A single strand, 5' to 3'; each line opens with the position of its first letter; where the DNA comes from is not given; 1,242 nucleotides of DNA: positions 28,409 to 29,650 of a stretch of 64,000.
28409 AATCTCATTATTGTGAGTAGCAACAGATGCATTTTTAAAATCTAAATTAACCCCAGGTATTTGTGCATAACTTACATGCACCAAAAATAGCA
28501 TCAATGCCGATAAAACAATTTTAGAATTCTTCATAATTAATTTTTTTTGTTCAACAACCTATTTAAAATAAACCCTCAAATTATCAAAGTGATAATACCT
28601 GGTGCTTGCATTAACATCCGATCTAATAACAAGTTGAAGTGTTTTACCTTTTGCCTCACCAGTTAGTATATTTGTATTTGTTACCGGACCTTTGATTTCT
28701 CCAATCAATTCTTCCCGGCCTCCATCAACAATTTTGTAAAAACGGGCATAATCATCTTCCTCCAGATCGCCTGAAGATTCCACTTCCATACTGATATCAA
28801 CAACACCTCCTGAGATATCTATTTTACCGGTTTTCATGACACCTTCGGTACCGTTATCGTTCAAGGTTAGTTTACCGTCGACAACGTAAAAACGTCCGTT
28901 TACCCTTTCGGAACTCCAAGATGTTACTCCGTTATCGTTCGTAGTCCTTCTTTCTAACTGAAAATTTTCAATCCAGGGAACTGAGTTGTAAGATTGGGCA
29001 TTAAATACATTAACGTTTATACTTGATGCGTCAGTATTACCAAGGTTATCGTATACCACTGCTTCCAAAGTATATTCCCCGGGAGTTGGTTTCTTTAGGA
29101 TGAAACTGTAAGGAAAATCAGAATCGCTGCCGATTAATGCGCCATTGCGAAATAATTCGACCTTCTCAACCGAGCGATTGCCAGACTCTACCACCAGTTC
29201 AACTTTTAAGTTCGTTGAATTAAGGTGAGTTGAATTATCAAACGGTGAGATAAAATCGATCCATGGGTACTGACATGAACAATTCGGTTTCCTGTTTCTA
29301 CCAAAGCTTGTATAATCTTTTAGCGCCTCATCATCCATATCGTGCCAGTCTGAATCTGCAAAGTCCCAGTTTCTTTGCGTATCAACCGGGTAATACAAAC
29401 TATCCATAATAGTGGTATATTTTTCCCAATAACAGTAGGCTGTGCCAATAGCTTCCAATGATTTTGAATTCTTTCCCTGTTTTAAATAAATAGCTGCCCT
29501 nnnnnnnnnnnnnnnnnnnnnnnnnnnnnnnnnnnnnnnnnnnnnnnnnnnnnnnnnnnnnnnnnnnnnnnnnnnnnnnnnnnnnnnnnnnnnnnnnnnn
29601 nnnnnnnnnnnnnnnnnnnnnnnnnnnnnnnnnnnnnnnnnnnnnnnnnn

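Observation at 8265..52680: Two recurrent uncharacterised enzyme-like modules (A and B) are adjacent twice and fused once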

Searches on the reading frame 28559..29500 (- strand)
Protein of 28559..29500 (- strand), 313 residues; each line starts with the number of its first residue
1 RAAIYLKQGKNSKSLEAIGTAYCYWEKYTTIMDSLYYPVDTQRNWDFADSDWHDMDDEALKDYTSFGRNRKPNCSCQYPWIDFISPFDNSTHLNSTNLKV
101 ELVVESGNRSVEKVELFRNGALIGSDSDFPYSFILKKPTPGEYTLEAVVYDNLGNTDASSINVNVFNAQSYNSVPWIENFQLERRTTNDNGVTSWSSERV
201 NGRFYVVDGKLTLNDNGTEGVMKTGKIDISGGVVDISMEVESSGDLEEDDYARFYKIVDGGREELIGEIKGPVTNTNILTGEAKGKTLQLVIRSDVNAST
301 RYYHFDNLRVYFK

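Call 52: search_protein_families(library=pfam, proteins=[window:28559-29500:-], max_evalue=0.001)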
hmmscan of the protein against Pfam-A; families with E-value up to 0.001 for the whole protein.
window:28559-29500:- (313 aa): 1 family
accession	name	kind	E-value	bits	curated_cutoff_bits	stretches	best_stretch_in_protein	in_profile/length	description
PF17957.7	Big_7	-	1e-09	39.4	24.1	1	79-147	1-70/70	Bacterial Ig domain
